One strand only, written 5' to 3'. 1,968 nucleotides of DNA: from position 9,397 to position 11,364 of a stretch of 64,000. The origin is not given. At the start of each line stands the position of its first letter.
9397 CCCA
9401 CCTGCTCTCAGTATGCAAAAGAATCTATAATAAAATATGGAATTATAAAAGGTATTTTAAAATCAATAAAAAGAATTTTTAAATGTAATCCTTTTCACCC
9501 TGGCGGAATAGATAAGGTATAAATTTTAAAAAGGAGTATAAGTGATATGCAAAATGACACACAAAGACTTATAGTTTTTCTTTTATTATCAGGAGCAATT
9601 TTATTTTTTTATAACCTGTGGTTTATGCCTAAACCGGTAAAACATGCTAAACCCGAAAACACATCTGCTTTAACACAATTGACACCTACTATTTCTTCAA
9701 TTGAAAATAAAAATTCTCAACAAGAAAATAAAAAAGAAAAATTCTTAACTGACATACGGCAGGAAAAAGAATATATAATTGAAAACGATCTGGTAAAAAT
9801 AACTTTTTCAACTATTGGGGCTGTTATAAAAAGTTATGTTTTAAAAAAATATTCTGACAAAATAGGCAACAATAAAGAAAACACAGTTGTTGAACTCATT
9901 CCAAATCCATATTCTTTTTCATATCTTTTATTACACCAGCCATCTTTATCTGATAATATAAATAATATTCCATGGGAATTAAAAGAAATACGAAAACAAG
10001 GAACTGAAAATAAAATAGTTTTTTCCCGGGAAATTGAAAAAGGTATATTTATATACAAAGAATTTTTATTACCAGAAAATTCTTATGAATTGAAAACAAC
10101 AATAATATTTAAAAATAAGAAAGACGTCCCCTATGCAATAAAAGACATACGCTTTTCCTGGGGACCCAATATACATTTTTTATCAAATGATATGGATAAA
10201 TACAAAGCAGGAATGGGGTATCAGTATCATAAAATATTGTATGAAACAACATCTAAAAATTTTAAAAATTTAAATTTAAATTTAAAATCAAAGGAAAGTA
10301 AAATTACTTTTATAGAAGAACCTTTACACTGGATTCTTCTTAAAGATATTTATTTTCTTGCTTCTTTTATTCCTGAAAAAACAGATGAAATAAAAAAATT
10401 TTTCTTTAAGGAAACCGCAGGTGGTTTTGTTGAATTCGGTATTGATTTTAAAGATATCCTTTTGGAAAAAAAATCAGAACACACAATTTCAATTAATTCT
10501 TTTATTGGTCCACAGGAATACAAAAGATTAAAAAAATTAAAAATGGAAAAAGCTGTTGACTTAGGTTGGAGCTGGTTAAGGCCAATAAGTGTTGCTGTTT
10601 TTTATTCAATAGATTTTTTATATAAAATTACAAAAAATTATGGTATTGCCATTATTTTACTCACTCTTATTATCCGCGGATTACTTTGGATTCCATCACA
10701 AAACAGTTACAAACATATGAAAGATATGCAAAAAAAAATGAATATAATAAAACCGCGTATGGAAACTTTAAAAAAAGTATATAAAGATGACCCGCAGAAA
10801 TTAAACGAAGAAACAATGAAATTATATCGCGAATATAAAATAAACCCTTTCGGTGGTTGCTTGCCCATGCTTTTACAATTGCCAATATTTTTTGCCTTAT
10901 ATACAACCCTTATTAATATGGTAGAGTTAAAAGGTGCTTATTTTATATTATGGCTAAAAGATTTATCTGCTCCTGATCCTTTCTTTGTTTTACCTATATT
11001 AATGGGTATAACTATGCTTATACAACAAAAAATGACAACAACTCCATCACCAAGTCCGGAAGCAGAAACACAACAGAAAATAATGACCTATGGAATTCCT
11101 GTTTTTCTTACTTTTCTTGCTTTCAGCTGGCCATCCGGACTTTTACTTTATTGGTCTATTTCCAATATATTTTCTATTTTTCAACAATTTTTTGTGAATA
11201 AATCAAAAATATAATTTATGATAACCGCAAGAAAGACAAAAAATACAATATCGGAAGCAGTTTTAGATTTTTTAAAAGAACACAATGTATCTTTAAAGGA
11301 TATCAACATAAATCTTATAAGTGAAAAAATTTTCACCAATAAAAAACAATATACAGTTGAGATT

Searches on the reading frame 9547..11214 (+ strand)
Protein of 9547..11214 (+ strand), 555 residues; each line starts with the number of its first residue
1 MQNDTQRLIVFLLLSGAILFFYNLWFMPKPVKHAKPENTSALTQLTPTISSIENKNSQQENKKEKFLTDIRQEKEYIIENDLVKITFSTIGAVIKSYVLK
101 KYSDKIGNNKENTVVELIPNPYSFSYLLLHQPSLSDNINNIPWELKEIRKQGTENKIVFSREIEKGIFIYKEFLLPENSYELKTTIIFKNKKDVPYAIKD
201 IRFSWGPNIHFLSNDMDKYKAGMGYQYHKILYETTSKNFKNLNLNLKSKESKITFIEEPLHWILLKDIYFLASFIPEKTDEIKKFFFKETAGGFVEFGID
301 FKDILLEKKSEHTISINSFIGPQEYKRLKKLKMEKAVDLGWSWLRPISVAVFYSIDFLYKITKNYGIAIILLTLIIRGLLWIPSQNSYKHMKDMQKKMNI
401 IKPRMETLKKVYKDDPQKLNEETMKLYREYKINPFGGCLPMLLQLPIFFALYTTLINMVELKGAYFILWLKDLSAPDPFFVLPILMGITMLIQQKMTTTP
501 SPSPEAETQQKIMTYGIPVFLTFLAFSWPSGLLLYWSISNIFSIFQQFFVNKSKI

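Call 9: search_protein_families(library=ncbifam, proteins=[window:9547-11214:+])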
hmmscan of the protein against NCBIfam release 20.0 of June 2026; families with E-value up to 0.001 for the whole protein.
window:9547-11214:+ (555 aa): 20 families
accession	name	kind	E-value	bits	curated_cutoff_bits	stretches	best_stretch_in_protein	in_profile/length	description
NF002352.0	PRK01318.1-3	equivalog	4.1e-88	296.9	447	1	41-553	52-551/562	membrane protein insertase YidC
NF002357.0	PRK01318.2-4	equivalog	2.8e-80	270.6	479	2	309-552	279-514/532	membrane protein insertase YidC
NF002351.0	PRK01318.1-1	equivalog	4.9e-80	269.8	740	1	19-552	17-532/545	membrane protein insertase YidC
NF002353.0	PRK01318.1-4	equivalog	2.4e-75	254.3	365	2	2-479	2-487/596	membrane protein insertase YidC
NF002356.0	PRK01318.2-3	equivalog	9.5e-66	222.5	460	1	46-551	50-572/627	membrane protein insertase YidC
TIGR03592.1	yidC_oxa1_cterm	subfamily_domain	2.1e-65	220.4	84.3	1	364-552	1-191/191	membrane protein insertase YidC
NF002355.0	PRK01318.2-2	equivalog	1.3e-57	195.6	891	1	40-553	57-596/602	membrane protein insertase YidC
NF002354.0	PRK01318.2-1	equivalog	3.3e-57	194.2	1094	1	314-552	302-532/548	membrane protein insertase YidC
NF002803.0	PRK02944.1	equivalog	4.6e-41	140.9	377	1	347-553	44-243/255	YidC family membrane integrase SpoIIIJ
NF002358.0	PRK01318.2-5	equivalog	4.3e-39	134.7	605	1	344-551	320-536/545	membrane protein insertase YidC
NF002168.0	PRK01001.1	equivalog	4.7e-37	127.8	670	1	346-552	557-776/795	membrane protein insertase YidC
NF002734.0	PRK02654.1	equivalog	6.1e-37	127.4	324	2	355-455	17-116/384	membrane protein insertase YidC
TIGR03593.1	yidC_nterm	equivalog_domain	3.9e-33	115.5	58.25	1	5-362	1-362/363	membrane protein insertase YidC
NF002359.0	PRK01318.2-6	equivalog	7e-33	113.8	600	1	71-546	94-573/624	membrane protein insertase YidC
NF002350.0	PRK01315.1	equivalog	2.5e-32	112.3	282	2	363-456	40-129/329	membrane protein insertase YidC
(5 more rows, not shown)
